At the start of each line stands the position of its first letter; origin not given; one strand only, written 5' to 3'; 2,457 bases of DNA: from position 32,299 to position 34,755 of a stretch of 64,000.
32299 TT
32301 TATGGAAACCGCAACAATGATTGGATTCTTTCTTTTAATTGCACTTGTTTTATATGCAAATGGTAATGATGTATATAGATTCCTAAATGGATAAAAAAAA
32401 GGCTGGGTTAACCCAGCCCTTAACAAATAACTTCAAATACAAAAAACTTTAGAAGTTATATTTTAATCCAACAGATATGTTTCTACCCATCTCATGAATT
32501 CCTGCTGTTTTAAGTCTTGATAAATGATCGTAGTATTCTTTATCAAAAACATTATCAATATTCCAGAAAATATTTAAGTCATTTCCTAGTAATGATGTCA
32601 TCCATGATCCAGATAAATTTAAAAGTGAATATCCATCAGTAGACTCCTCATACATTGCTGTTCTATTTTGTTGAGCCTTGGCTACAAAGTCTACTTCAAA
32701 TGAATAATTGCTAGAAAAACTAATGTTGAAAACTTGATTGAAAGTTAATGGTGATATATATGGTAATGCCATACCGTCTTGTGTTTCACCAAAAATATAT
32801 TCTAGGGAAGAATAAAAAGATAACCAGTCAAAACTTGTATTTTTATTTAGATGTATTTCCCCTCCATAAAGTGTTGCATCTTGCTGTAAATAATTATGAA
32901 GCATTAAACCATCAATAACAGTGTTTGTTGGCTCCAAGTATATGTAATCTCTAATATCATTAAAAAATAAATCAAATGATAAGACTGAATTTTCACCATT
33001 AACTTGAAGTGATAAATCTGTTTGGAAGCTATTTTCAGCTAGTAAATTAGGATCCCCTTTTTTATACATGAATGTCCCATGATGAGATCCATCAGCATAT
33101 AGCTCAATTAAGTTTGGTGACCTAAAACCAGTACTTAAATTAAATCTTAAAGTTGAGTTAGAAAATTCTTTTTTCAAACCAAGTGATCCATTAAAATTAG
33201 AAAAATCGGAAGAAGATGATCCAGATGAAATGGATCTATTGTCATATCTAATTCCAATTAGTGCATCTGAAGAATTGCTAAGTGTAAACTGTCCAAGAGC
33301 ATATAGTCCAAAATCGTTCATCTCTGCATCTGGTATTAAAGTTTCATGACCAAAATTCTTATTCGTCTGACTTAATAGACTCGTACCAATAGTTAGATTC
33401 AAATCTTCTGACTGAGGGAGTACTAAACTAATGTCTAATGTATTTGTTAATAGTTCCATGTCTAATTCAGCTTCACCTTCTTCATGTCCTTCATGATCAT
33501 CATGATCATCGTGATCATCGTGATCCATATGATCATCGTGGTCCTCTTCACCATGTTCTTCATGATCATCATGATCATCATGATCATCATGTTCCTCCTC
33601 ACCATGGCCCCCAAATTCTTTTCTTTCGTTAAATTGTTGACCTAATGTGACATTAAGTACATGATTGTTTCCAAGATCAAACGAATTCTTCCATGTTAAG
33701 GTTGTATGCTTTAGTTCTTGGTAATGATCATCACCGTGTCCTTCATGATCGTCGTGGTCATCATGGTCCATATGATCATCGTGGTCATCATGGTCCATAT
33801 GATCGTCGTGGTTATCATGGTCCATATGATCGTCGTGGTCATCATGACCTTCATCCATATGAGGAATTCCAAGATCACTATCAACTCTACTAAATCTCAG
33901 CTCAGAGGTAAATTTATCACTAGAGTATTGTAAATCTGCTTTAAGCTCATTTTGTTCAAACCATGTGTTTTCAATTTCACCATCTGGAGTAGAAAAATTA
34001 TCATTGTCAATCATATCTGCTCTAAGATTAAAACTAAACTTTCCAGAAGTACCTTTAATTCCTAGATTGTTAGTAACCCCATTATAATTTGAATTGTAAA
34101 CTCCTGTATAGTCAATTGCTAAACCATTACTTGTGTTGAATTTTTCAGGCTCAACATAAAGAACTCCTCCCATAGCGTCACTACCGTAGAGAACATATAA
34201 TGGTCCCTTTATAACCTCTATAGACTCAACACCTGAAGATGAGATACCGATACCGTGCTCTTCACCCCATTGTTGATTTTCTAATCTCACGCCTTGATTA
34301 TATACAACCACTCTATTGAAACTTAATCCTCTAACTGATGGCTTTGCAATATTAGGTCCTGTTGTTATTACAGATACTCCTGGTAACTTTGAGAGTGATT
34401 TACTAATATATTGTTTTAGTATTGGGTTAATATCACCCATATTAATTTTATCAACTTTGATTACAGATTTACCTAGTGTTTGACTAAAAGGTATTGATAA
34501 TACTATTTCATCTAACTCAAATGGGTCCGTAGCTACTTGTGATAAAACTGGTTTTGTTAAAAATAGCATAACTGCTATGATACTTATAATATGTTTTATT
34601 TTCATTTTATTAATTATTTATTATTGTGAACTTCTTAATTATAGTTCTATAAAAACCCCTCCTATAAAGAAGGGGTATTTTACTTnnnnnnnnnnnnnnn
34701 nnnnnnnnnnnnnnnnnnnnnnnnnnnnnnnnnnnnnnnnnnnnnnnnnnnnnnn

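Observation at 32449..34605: TonB-dependent receptor with two about 46-residue, almost pure His/Asp/Glu inserts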

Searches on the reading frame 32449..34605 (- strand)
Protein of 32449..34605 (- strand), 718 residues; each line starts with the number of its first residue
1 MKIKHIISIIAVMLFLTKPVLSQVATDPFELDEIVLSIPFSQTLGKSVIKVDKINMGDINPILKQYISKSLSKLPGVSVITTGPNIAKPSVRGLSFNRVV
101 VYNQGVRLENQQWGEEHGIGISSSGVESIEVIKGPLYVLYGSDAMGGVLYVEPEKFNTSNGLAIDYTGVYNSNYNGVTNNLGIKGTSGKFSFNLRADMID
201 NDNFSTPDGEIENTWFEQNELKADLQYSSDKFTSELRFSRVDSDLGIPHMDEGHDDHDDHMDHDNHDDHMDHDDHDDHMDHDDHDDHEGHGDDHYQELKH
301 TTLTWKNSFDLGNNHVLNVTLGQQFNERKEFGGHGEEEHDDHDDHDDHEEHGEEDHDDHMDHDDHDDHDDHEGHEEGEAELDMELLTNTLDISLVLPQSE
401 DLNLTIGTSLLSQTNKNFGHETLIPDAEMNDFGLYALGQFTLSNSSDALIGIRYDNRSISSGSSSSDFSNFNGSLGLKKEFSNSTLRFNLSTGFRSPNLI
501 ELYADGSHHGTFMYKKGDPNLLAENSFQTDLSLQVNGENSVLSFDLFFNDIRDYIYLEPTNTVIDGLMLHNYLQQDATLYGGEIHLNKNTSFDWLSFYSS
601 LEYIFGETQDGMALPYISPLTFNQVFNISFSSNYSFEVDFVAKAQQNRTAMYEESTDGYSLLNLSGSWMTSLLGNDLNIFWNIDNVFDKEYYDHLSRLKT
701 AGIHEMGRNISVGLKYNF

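Call 3: search_protein_families(library=pfam, proteins=[window:32449-34605:-], max_evalue=0.01)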
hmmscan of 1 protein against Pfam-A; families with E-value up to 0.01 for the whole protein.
window:32449-34605:- (718 aa): 2 families
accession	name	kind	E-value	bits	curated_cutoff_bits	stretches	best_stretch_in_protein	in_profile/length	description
PF00593.30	TonB_dep_Rec_b-barrel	-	9.7e-31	108.5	27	1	288-686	47-436/436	TonB dependent receptor-like, beta-barrel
PF07715.20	Plug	-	3.4e-14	53.7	23.9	1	51-148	9-107/107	TonB-dependent Receptor Plug Domain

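Call 4: search_protein_families(library=ncbifam, proteins=[window:32449-34605:-], max_evalue=0.01)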
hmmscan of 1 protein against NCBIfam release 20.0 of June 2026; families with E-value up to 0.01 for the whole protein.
window:32449-34605:- (718 aa): 20 families
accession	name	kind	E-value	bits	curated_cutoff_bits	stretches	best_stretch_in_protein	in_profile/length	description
TIGR01785.1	TonB-hemin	subfamily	1.9e-40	139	316.85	1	64-718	35-677/677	TonB-dependent heme/hemoglobin receptor family protein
TIGR01786.1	TonB-hemlactrns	subfamily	2.9e-36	125.1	323.75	1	74-718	48-719/719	TonB-dependent hemoglobin/transferrin/lactoferrin family receptor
NF038289.1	Zn_piracy_ZnuD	exception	5.5e-36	124.4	950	2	405-718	374-685/685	zinc piracy TonB-dependent receptor ZnuD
TIGR01778.1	TonB-copper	equivalog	1.1e-22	80.5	472.45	2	421-701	311-612/637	TonB-dependent copper receptor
TIGR01779.1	TonB-B12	equivalog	6e-18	64.7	599.7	2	23-338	22-350/614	TonB-dependent vitamin B12 receptor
NF010010.0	PRK13483.1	equivalog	4.2e-17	61.4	927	2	6-152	9-161/660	ligand-gated channel protein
TIGR01783.1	TonB-siderophor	subfamily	2.2e-14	53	223.5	1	65-718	20-649/649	TonB-dependent siderophore receptor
NF007926.1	PRK10641.1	equivalog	8.7e-12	44.4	836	1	34-178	31-178/617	TonB-dependent vitamin B12 receptor BtuB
NF010038.0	PRK13513.1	equivalog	2.8e-11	42.7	942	1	7-156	11-167/659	ligand-gated channel protein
NF007478.2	PRK10064.1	equivalog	5.8e-11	41.4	745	1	40-156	40-160/663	catecholate siderophore receptor CirA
NF010048.1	PRK13524.1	subfamily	4.5e-09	35.3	493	1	122-699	144-719/744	FepA family TonB-dependent siderophore receptor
NF050067.1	TonBEntbctnRecCfrA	equivalog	5.6e-09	34.8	1200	1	13-174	8-178/698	TonB-dependent ferric enterobactin receptor CfrA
NF010051.0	PRK13528.1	subfamily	7.5e-09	34.4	583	2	433-716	426-725/727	FepA family TonB-dependent siderophore receptor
NF010011.0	PRK13484.1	equivalog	9.6e-09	34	1197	1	1-153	1-158/682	IreA family TonB-dependent siderophore receptor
NF049945.1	TonB_dep_FCYXU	equivalog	1.9e-07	30.1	825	1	91-195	100-209/697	TonB-dependent receptor, FCYXU motif-type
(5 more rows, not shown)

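Call 5: search_solved_structures(query=window:32449-34605:-, max_evalue=0.01, show_alignments=2)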
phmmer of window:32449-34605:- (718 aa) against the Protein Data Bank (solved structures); distinct sequences matched with E-value up to 0.01: 22.
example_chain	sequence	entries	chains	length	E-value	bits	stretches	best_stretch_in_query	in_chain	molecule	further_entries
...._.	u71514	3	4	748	1.3e-13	53.6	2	490-716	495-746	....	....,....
6fom_A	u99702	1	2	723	1.4e-12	50.2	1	485-703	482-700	Putative copper transport outer membrane porin OprC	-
6z8r_A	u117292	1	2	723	1.5e-12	50.1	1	485-703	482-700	Putative copper transport outer membrane porin OprC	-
6z8y_A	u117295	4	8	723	2.2e-12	49.5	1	485-703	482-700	Putative copper transport outer membrane porin OprC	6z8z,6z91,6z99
6z8s_A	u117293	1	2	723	2.8e-12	49.2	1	485-703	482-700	Putative copper transport outer membrane porin OprC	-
6fok_A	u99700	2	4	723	2.8e-12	49.2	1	485-703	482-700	Putative copper transport outer membrane porin OprC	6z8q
6z8t_A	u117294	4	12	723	2.8e-12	49.2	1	485-703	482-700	Putative copper transport outer membrane porin OprC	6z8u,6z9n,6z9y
2hdf_A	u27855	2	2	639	1.3e-11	47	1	40-168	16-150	Colicin I receptor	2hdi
9nn6_A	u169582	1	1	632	1.6e-11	46.7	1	42-168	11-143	Colicin I receptor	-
9dhe_A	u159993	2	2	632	7.2e-10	41.3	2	71-151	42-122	TonB-dependent receptor | Outer membrane heme/hemoglobin receptor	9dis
9dir_B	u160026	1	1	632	9.4e-10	40.9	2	71-151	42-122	Outer membrane heme/hemoglobin receptor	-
3fhh_A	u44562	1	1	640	1.7e-09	40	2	71-151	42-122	Outer membrane heme receptor ShuA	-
8the_A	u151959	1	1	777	1.6e-06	30.1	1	72-149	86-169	Heme/hemoglobin uptake outer membrane receptor PhuR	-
5fr8_A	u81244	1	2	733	4.3e-06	28.8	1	27-188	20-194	TONB-DEPENDENT SIDEROPHORE RECEPTOR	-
1nqf_A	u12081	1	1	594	6.4e-05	24.9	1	54-175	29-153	Vitamin B12 receptor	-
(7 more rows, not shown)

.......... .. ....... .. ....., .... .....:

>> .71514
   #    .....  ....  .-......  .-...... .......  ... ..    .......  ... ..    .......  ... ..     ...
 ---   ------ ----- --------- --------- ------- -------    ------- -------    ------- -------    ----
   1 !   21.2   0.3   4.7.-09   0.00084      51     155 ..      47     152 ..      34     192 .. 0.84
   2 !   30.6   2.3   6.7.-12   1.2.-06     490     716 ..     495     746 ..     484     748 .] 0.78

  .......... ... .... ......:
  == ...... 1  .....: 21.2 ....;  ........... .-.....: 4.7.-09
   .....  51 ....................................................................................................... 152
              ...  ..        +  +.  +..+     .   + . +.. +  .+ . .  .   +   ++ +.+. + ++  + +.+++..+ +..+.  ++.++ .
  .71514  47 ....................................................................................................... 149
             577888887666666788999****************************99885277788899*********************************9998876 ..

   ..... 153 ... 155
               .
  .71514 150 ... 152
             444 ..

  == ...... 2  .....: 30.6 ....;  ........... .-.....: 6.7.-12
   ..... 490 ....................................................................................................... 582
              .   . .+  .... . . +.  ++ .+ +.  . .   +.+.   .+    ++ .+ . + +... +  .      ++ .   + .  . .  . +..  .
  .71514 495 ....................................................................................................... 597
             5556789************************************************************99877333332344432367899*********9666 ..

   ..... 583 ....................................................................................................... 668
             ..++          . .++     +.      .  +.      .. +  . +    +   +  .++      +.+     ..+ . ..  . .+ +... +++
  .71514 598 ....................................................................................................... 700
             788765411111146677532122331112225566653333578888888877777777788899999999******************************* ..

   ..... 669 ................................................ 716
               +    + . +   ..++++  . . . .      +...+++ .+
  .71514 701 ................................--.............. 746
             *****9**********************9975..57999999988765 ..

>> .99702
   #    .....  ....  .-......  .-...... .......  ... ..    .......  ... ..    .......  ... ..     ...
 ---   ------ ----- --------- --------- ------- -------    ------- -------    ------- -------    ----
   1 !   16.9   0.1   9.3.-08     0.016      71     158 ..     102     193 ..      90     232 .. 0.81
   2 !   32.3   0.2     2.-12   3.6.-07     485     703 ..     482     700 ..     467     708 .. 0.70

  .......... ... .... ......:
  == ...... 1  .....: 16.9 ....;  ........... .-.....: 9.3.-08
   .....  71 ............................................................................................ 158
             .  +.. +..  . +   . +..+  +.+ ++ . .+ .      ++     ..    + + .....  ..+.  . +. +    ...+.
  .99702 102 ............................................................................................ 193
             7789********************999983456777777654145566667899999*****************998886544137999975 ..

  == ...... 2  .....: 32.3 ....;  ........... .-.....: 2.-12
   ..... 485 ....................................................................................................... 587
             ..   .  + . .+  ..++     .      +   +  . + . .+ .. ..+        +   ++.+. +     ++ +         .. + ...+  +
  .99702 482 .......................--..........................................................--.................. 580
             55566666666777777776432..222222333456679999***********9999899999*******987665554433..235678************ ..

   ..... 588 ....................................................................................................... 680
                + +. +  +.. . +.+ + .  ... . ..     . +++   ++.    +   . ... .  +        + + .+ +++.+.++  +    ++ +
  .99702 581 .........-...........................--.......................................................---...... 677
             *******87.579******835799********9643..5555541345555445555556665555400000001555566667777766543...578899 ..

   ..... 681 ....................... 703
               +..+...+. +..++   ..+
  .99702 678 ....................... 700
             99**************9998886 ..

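Call 7: find_homologous_proteins(query=window:32449-34605:-, max_evalue=1e-10)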
Query window:32449-34605:- (718 aa): 2563 proteins with E <= 1e-10 among 8000 candidates; the best 120 are listed.
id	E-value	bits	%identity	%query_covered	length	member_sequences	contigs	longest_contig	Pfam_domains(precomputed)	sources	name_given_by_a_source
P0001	0.0e+0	1547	96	100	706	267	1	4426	PF07715.21,PF00593.31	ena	-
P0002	0.0e+0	1334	82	100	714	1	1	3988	PF07715.21,PF00593.31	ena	-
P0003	0.0e+0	1333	82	100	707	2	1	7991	PF07715.21,PF00593.31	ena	-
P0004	0.0e+0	1331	82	100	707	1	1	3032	PF07715.21,PF00593.31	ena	-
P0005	0.0e+0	1329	82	100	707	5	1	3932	PF07715.21,PF00593.31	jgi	jgi:iron complex outermembrane receptor protein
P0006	0.0e+0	1326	82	100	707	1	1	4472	PF07715.21,PF00593.31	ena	-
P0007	0.0e+0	1325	82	100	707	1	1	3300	PF07715.21,PF00593.31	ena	-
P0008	0.0e+0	1324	82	100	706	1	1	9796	PF07715.21,PF00593.31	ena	-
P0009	0.0e+0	1322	81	100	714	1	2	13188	PF07715.21,PF00593.31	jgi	-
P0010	0.0e+0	1322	81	100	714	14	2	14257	PF07715.21,PF00593.31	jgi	-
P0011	0.0e+0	1322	81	100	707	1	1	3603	PF07715.21,PF00593.31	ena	-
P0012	0.0e+0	1322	81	100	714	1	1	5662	PF07715.21,PF00593.31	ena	-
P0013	0.0e+0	1320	82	98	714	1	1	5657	PF07715.21,PF00593.31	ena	-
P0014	0.0e+0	1320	82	100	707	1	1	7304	PF07715.21,PF00593.31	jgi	-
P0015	0.0e+0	1320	81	100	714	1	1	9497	PF07715.21,PF00593.31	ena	-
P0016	0.0e+0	1320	81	100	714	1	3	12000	PF07715.21,PF00593.31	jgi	-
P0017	0.0e+0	1319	81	100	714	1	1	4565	PF07715.21,PF00593.31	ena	-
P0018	0.0e+0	1318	80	100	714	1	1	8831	PF07715.21,PF00593.31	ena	-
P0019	0.0e+0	1318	82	100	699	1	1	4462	PF07715.21,PF00593.31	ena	-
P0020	0.0e+0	1317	82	100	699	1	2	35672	PF07715.21,PF00593.31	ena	-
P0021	0.0e+0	1317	81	100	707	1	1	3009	PF07715.21,PF00593.31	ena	-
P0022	0.0e+0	1317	80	100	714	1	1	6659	PF07715.21,PF00593.31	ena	-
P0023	0.0e+0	1316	82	100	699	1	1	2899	PF07715.21,PF00593.31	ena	-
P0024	0.0e+0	1316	80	100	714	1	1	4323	PF07715.21,PF00593.31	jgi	-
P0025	0.0e+0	1316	81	100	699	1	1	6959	PF07715.21,PF00593.31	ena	-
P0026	0.0e+0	1314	81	100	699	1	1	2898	PF07715.21,PF00593.31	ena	-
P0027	0.0e+0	1314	81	100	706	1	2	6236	PF07715.21,PF00593.31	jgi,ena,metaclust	metaclust:\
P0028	0.0e+0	1313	81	100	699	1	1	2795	PF07715.21,PF00593.31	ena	-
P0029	0.0e+0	1313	81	100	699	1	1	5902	PF07715.21,PF00593.31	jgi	jgi:iron complex outermembrane receptor protein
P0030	0.0e+0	1312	81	100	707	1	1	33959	PF07715.21,PF00593.31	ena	-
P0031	0.0e+0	1310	82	99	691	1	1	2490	PF07715.21,PF00593.31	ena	-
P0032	0.0e+0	1309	81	98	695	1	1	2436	PF07715.21,PF00593.31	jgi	-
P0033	0.0e+0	1309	81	100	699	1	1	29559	PF07715.21,PF00593.31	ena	-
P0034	0.0e+0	1308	80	100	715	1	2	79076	PF07715.21,PF00593.31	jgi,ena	-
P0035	0.0e+0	1306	81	100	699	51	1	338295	PF07715.21,PF00593.31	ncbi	-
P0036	0.0e+0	1305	80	100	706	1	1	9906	PF07715.21,PF00593.31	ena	-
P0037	0.0e+0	1304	80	100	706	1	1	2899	PF07715.21,PF00593.31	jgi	-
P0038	0.0e+0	1303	81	100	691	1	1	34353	PF07715.21,PF00593.31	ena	-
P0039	0.0e+0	1301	77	100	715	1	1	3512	PF07715.21,PF00593.31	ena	-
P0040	0.0e+0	1300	81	100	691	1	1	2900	PF07715.21,PF00593.31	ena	-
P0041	0.0e+0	1299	77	100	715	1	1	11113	PF07715.21,PF00593.31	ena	-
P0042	0.0e+0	1298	78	100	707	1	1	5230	PF07715.21,PF00593.31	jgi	jgi:iron complex outermembrane receptor protein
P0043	0.0e+0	1298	78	100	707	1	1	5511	PF07715.21,PF00593.31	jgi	jgi:iron complex outermembrane receptor protein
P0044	0.0e+0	1298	78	100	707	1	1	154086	PF07715.21,PF00593.31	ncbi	-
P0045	0.0e+0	1296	81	100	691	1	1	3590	PF07715.21,PF00593.31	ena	-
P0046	0.0e+0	1295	81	100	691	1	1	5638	PF07715.21,PF00593.31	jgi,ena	-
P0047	0.0e+0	1295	81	100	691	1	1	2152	PF07715.21,PF00593.31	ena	-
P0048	0.0e+0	1295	78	100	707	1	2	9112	PF07715.21,PF00593.31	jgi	jgi:iron complex outermembrane receptor protein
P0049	0.0e+0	1294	81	100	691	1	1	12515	PF07715.21,PF00593.31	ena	-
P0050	0.0e+0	1294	81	100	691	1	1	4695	PF07715.21,PF00593.31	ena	-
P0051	0.0e+0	1293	80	100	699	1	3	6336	PF07715.21,PF00593.31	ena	-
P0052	0.0e+0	1293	78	100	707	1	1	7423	PF07715.21,PF00593.31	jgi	jgi:iron complex outermembrane receptor protein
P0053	0.0e+0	1293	81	100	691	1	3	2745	PF07715.21,PF00593.31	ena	-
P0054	0.0e+0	1292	82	98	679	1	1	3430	PF07715.21,PF00593.31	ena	-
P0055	0.0e+0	1291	81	100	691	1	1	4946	PF07715.21,PF00593.31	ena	-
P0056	0.0e+0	1290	81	100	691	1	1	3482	PF07715.21,PF00593.31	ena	-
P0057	0.0e+0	1290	81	100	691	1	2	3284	PF07715.21,PF00593.31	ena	-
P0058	0.0e+0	1290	80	100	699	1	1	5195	PF07715.21,PF00593.31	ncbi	-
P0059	0.0e+0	1289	77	100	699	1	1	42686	PF07715.21,PF00593.31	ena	-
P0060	0.0e+0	1289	80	100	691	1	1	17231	PF07715.21,PF00593.31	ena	-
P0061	0.0e+0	1289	78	100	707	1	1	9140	PF07715.21,PF00593.31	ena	-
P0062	0.0e+0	1288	80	100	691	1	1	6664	PF07715.21,PF00593.31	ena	-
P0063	0.0e+0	1288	79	100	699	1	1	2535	PF07715.21,PF00593.31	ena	-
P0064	0.0e+0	1288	78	100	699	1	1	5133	PF07715.21,PF00593.31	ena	-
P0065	0.0e+0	1287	81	100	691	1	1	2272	PF07715.21,PF00593.31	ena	-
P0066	0.0e+0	1287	78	100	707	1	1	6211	PF07715.21,PF00593.31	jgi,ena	jgi:iron complex outermembrane receptor protein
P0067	0.0e+0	1286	81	100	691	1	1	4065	PF07715.21,PF00593.31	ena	-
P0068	0.0e+0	1286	79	100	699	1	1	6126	PF07715.21,PF00593.31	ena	-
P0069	0.0e+0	1285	80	100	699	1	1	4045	PF07715.21,PF00593.31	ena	-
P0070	0.0e+0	1285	81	100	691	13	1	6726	PF07715.21,PF00593.31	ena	-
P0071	0.0e+0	1285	78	98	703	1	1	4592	PF07715.21,PF00593.31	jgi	jgi:iron complex outermembrane receptor protein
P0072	0.0e+0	1285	81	100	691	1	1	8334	PF07715.21,PF00593.31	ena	-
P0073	0.0e+0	1285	81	100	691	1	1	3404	PF07715.21,PF00593.31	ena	-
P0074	0.0e+0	1284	81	100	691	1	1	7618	PF07715.21,PF00593.31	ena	-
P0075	0.0e+0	1284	81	100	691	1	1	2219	PF07715.21,PF00593.31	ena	-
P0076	0.0e+0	1284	81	100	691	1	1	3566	PF07715.21,PF00593.31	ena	-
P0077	0.0e+0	1282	77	100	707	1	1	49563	PF07715.21,PF00593.31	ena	-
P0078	0.0e+0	1282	80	100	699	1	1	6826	PF07715.21,PF00593.31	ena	-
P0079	0.0e+0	1282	80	99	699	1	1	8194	PF07715.21,PF00593.31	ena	-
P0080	0.0e+0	1281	81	100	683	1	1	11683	PF07715.21,PF00593.31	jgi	-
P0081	0.0e+0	1281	81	100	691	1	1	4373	PF07715.21,PF00593.31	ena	-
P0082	0.0e+0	1279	80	100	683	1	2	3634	PF07715.21,PF00593.31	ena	-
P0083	0.0e+0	1279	79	99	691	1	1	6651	PF07715.21,PF00593.31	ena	-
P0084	0.0e+0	1278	81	100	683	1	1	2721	PF07715.21,PF00593.31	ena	-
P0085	0.0e+0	1276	80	100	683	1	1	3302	PF07715.21,PF00593.31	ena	-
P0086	0.0e+0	1275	80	100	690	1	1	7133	PF07715.21,PF00593.31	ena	-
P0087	0.0e+0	1274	80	100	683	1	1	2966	PF07715.21,PF00593.31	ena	-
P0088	0.0e+0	1273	79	100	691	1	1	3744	PF07715.21,PF00593.31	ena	-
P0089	0.0e+0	1273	79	100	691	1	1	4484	PF07715.21,PF00593.31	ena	-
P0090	0.0e+0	1272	80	100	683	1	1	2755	PF07715.21,PF00593.31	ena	-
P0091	0.0e+0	1272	80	100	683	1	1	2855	PF07715.21,PF00593.31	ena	-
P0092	0.0e+0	1270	80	100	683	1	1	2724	PF07715.21,PF00593.31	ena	-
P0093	0.0e+0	1268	80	100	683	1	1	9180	PF07715.21,PF00593.31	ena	-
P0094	0.0e+0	1267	79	100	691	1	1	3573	PF07715.21,PF00593.31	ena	-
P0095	0.0e+0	1267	80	100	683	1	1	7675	PF07715.21,PF00593.31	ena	-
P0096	0.0e+0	1266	80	100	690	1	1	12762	PF07715.21,PF00593.31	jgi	-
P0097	0.0e+0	1265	78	100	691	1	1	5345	PF07715.21,PF00593.31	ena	-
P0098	0.0e+0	1265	80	100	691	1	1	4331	PF07715.21,PF00593.31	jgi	-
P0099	0.0e+0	1265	80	100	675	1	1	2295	PF07715.21,PF00593.31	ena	-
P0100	0.0e+0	1263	80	100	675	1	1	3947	PF07715.21,PF00593.31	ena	-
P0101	0.0e+0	1262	80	100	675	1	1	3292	PF07715.21,PF00593.31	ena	-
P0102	0.0e+0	1261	80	100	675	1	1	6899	PF07715.21,PF00593.31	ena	-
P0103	0.0e+0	1259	80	100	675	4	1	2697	PF07715.21,PF00593.31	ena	-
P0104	0.0e+0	1258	79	100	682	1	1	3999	PF07715.21,PF00593.31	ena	-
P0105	0.0e+0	1258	81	98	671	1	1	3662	PF07715.21,PF00593.31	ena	-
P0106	0.0e+0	1256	79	100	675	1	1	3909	PF07715.21,PF00593.31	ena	-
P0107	0.0e+0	1255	79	100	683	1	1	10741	PF07715.21,PF00593.31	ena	-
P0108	0.0e+0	1254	79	100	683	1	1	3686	PF07715.21,PF00593.31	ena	-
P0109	0.0e+0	1252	79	100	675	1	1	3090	PF07715.21,PF00593.31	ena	-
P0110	0.0e+0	1243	77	100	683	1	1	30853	PF07715.21,PF00593.31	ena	-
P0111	0.0e+0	1234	79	100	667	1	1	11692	PF07715.21,PF00593.31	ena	-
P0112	0.0e+0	1225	78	100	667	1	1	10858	PF07715.21,PF00593.31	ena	-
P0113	0.0e+0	1222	78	100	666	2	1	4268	PF07715.21,PF00593.31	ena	-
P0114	0.0e+0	1207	70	100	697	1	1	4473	PF07715.21,PF00593.31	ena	-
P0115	0.0e+0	1205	70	100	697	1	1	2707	PF07715.21,PF00593.31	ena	-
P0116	0.0e+0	1205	70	100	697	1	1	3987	PF07715.21,PF00593.31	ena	-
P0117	0.0e+0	1204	70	100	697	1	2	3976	PF07715.21,PF00593.31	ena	-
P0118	0.0e+0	1201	70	100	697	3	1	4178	PF07715.21,PF00593.31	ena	-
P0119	0.0e+0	1197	70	100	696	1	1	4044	PF07715.21,PF00593.31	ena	-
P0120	0.0e+0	1197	70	100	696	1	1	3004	PF07715.21,PF00593.31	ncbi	-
